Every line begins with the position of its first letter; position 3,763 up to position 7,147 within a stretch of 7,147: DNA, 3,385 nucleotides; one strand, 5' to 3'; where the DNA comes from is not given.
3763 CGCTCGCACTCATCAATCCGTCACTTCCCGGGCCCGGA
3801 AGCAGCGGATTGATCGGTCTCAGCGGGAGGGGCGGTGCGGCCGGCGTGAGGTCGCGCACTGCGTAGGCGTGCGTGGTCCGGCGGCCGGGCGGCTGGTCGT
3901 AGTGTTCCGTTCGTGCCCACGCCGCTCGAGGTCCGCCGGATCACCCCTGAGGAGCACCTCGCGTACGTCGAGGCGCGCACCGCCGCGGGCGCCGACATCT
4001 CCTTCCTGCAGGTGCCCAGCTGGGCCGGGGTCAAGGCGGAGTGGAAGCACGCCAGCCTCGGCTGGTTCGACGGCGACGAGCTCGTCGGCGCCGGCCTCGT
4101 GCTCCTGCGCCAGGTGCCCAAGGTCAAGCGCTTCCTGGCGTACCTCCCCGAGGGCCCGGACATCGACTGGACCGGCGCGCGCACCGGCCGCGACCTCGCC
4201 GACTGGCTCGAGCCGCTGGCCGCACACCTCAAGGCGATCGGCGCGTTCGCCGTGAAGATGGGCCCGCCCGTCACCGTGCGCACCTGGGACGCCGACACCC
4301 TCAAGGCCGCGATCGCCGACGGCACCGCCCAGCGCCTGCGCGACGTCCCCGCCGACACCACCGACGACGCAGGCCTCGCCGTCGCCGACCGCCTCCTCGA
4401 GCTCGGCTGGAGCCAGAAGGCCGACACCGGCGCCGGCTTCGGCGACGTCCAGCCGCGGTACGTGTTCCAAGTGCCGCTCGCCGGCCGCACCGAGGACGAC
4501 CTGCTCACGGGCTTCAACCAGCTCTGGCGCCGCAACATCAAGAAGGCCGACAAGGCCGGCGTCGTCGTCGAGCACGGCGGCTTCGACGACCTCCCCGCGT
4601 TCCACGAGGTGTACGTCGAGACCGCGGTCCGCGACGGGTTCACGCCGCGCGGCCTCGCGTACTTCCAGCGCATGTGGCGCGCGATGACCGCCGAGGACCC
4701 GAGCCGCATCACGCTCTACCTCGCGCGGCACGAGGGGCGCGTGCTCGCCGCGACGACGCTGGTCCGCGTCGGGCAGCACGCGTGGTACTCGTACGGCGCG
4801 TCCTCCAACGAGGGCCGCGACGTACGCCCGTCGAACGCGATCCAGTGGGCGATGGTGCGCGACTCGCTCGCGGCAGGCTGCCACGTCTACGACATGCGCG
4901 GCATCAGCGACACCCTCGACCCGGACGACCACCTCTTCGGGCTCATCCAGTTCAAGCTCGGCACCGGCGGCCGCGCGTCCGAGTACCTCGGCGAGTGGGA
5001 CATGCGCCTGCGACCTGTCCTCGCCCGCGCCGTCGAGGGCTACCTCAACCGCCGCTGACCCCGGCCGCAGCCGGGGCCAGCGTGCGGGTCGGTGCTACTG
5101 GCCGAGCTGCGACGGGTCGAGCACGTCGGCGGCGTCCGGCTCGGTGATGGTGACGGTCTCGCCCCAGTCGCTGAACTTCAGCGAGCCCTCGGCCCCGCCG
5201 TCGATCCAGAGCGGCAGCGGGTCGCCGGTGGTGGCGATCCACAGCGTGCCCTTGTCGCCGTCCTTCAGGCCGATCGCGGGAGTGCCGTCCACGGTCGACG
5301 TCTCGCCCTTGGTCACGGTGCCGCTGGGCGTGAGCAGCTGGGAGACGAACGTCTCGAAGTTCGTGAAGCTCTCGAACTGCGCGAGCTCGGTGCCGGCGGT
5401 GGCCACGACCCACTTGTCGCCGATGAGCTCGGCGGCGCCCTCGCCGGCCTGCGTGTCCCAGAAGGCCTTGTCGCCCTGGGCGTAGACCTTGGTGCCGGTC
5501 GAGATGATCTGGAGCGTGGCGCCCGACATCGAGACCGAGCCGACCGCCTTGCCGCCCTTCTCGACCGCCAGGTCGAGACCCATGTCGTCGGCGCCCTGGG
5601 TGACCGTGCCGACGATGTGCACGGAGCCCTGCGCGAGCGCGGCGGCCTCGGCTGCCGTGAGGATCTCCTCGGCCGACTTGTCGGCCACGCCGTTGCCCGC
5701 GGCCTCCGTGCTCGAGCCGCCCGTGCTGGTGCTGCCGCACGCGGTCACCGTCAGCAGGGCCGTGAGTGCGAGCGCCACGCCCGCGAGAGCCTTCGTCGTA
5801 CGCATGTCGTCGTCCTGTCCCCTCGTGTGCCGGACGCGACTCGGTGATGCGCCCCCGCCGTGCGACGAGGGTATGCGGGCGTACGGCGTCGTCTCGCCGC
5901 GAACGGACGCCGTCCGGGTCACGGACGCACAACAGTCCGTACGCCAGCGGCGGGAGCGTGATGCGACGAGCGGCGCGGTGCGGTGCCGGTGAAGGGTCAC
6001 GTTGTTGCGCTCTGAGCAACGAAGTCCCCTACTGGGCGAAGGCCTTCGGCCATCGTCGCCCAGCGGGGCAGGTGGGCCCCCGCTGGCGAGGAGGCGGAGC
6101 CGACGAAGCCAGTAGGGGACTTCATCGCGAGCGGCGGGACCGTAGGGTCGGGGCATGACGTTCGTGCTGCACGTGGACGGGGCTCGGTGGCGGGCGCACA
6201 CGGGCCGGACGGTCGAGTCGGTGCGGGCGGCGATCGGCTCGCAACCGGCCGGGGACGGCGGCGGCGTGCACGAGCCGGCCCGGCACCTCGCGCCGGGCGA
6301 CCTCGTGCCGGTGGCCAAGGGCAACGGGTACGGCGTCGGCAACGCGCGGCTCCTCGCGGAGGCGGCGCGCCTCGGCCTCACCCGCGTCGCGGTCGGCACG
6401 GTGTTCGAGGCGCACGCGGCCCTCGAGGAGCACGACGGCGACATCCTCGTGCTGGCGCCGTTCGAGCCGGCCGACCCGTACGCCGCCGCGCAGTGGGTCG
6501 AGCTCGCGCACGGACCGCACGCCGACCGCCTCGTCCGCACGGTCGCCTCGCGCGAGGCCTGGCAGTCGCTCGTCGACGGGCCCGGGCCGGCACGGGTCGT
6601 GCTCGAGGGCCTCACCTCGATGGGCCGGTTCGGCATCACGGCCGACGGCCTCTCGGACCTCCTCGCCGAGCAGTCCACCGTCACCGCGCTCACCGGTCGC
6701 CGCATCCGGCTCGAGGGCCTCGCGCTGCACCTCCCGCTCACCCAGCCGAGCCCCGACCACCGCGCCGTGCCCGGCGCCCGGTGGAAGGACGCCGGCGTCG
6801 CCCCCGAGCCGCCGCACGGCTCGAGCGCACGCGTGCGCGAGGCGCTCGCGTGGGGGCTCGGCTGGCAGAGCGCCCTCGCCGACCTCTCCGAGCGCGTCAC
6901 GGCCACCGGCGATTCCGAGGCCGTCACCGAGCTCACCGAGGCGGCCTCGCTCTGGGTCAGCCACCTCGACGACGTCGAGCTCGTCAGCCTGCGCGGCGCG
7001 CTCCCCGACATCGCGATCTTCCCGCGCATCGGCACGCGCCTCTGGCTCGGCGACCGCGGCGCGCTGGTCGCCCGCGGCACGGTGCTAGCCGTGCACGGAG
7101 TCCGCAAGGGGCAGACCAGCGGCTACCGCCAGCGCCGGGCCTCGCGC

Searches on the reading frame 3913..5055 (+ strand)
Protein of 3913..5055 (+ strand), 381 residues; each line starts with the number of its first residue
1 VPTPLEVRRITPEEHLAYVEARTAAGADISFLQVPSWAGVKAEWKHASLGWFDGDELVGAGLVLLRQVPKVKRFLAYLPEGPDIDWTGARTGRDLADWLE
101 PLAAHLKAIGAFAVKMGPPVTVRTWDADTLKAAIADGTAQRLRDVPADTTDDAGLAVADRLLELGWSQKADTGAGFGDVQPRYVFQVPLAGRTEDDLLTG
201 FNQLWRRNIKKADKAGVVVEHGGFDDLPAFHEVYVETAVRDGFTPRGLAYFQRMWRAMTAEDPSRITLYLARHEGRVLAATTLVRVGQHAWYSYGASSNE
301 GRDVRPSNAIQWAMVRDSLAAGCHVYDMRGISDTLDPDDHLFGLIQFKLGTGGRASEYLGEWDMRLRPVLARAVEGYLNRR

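Call 7: search_protein_families(library=pfam, proteins=[window:3913-5055:+])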
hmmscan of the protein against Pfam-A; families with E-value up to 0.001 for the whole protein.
window:3913-5055:+ (381 aa): 2 families
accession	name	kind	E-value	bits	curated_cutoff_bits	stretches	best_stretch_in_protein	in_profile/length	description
PF02388.22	FemAB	-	2.6e-46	158.7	24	2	10-256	1-225/406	FemAB family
PF13480.13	Acetyltransf_6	-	7.9e-16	58.9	22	1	206-329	8-135/143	Acetyltransferase (GNAT) domain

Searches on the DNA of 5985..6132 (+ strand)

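Call 43: search_dna_similar(query=window:5985-6132:+, collection=plasmids, mode=distant, max_evalue=0.1)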
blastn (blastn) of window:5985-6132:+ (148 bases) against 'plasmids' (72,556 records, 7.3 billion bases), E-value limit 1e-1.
No match.

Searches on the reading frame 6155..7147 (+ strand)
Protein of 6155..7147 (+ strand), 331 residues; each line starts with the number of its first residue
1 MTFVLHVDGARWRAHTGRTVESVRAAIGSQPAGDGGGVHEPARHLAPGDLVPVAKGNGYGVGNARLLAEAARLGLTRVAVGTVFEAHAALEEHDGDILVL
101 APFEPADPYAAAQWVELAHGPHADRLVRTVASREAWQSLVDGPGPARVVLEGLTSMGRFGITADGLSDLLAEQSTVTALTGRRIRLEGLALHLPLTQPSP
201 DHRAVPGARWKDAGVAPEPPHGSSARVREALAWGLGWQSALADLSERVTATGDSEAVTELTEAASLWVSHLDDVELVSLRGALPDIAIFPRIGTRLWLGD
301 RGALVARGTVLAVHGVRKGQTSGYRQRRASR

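Call 7: search_protein_families(library=pfam, proteins=[window:6155-7147:+])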
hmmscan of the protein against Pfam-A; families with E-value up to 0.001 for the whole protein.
window:6155-7147:+ (331 aa): 1 family
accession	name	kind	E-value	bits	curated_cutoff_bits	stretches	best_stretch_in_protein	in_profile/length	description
PF01168.26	Ala_racemase_N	-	2.5e-12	47.4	24.1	1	43-196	15-159/220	Alanine racemase, N-terminal domain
